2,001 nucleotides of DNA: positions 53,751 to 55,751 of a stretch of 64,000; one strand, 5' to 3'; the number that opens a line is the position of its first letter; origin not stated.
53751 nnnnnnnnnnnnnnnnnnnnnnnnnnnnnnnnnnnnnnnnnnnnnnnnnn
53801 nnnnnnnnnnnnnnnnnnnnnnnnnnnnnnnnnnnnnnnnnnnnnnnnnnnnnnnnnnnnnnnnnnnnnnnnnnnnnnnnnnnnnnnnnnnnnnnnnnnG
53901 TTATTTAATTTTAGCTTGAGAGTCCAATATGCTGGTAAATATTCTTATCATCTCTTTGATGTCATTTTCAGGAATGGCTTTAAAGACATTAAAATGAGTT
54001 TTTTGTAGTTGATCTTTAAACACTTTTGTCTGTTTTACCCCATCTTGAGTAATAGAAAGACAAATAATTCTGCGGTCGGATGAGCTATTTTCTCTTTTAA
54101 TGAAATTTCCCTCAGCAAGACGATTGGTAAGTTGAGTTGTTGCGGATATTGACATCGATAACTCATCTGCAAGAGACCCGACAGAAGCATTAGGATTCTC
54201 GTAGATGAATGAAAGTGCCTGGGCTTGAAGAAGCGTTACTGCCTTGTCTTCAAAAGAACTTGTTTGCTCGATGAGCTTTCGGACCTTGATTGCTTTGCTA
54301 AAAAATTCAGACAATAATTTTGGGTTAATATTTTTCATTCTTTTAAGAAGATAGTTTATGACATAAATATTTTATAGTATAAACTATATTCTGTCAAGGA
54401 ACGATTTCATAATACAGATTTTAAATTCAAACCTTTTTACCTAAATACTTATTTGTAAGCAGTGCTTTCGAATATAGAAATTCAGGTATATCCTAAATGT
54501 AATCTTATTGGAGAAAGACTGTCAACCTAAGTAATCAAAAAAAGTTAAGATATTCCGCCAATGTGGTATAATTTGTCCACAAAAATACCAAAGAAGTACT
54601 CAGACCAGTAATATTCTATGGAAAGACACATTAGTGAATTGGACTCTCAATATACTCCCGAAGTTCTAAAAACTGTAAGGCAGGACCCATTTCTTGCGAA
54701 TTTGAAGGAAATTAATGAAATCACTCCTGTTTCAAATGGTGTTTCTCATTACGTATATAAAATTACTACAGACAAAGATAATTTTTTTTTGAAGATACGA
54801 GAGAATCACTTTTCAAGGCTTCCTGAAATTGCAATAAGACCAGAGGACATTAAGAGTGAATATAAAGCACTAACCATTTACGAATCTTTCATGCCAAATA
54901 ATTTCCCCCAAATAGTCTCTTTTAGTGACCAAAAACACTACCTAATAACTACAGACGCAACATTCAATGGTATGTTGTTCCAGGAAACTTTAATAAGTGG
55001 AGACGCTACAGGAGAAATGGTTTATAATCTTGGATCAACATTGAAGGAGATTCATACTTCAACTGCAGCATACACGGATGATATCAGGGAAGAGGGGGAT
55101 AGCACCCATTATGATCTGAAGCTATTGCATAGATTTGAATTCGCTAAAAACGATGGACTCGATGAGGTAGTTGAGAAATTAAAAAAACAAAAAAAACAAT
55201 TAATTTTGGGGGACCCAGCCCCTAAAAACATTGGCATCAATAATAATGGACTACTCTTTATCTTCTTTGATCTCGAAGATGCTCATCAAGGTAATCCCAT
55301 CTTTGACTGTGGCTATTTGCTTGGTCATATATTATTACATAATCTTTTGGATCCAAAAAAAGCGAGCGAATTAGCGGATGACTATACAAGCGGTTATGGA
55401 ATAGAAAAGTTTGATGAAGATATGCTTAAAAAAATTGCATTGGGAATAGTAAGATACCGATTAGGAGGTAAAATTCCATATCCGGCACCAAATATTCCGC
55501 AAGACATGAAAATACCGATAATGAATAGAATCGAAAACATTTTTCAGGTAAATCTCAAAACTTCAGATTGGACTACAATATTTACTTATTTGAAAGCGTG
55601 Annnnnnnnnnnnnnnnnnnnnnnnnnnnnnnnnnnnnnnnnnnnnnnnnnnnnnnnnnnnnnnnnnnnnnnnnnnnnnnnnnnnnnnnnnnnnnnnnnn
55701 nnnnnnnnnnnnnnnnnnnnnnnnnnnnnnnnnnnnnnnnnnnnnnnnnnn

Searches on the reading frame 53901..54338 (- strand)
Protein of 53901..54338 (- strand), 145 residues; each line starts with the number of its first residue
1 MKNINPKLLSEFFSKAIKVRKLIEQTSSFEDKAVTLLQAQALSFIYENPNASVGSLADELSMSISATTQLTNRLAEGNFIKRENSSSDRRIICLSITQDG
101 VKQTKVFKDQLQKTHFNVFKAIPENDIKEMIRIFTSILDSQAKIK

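Call 3: search_protein_families(library=pfam, proteins=[window:53901-54338:-], max_evalue=0.01)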
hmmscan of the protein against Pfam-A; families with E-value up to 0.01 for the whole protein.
window:53901-54338:- (145 aa): 6 families
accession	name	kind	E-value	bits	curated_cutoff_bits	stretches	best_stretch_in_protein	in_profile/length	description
PF01047.28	MarR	-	1e-11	45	24.6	1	35-92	2-59/59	MarR family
PF12802.13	MarR_2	-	1.6e-10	41.4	27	1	34-91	3-61/61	MarR family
PF13412.12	HTH_24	-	3.2e-05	23.8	21.9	1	42-81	9-48/48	Winged helix-turn-helix DNA-binding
PF22381.2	Staph_reg_Sar_Rot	-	0.00026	21.5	27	1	35-103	13-81/85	Transcriptional regulator SarA/Rot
PF13601.12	HTH_34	-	0.0004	20.9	27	1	40-113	4-78/80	Winged helix DNA-binding domain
PF13463.12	HTH_27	-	0.0025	18.5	22.2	1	35-100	2-68/68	Winged helix DNA-binding domain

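Call 4: search_protein_families(library=ncbifam, proteins=[window:53901-54338:-], max_evalue=0.01)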
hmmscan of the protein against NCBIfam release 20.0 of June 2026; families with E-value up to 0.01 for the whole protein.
window:53901-54338:- (145 aa): 15 families
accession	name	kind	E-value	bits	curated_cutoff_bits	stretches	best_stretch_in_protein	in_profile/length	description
NF053777.1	Saro0803TransReg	equivalog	1.5e-10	41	200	1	26-136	27-137/140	Saro_0803 family transcriptional regulator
NF050133.1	TransRegFabT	equivalog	5.5e-10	39.7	200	1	9-133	4-126/138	fatty acid biosynthesis transcriptional regulator FabT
NF045593.1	bilirub_TF_BilQ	equivalog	2e-09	37.3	125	1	43-139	37-133/135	bilirubin utilization transcriptional regulator BilQ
TIGR02337.1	HpaR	equivalog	1.2e-06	28.4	121.2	1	30-134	22-126/130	homoprotocatechuate degradation operon regulator HpaR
NF052638.1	TransRegOhrRVib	equivalog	1.8e-06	27.7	200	1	34-104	35-105/141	transcriptional regulator OhrR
TIGR01889.1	Staph_reg_Sar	paralog_domain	7e-05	23.1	62.6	1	12-105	6-98/109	staphylococcal accessory regulator family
NF002926.0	PRK03573.1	equivalog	7.2e-05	22.7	120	1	56-137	52-133/144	transcriptional regulator SlyA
NF052438.1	TransRegRv0880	equivalog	0.0006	19.6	220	1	30-104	28-102/143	Rv0880 family HTH-type transcriptional regulator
NF008122.0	PRK10870.1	equivalog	0.0006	19.6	157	1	56-124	77-145/176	transcriptional repressor MprA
TIGR04472.1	reg_rSAM_mob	hypoth_equivalog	0.00087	19.3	240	1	37-127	32-122/141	radical SAM mobile pair system MarR family transcriptional regulator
NF038251.1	AdcR_fam_Zn_TF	equivalog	0.0011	19.2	175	1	37-114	37-113/143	zinc-dependent MarR family transcriptional regulator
NF047395.1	TransRegLtdR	equivalog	0.0012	18.6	250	1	72-134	87-148/166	transcriptional regulator LdtR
NF008565.1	PRK11512.1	equivalog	0.002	18.1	240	1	35-133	39-138/144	multiple antibiotic resistance transcriptional regulator MarR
TIGR04176.1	MarR_EPS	equivalog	0.0068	16.4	88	1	39-120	7-90/105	MarR family EPS-associated transcriptional regulator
NF010349.0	PRK13777.1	equivalog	0.0096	15.3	153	0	42-132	52-140/190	HTH-type transcriptional regulator Hpr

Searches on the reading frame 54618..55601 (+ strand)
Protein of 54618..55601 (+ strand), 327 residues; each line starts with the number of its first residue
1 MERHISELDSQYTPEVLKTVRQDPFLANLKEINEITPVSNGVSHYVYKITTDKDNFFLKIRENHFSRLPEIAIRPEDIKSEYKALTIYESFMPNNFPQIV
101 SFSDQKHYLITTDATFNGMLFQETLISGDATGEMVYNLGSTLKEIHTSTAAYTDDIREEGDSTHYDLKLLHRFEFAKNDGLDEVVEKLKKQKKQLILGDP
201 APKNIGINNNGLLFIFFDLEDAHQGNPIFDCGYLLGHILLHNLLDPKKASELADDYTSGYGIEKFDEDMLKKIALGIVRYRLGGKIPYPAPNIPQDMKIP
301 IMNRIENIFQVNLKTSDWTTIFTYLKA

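Call 3: search_protein_families(library=pfam, proteins=[window:54618-55601:+], max_evalue=0.01)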
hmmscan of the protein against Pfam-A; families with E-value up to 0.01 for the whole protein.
window:54618-55601:+ (327 aa): 1 family
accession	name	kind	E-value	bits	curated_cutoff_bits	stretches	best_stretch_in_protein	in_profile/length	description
PF01636.29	APH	-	2e-11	44.6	23.2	1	34-265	1-231/239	Phosphotransferase enzyme family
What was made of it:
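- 54618..55601 (+): Cistron 1: APH-fold small-molecule kinase (327 aa), a new subfamily. Pfam APH 44.6 bits (call 3).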

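Call 4: search_protein_families(library=ncbifam, proteins=[window:54618-55601:+], max_evalue=0.01)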
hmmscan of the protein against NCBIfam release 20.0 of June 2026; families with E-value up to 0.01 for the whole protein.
window:54618-55601:+ (327 aa): 0 families
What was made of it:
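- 54618..55601 (+): No NCBIfam hit (call 4).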

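Call 82: search_solved_structures(query=A8, max_evalue=0.1)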
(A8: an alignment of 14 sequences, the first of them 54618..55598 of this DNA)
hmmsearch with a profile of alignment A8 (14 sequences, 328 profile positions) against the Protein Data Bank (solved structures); distinct sequences matched with E-value up to 0.1: 2.
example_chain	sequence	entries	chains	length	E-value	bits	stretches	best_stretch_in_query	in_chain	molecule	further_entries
8zic_A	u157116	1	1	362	0.0064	18.8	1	164-279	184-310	4-hydroxytryptamine kinase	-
9eto_A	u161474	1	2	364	0.0064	18.7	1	164-279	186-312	4-hydroxytryptamine kinase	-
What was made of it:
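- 54618..55601 (+): The profile's best PDB match is only PsiK, at E 0.006 (call 82).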
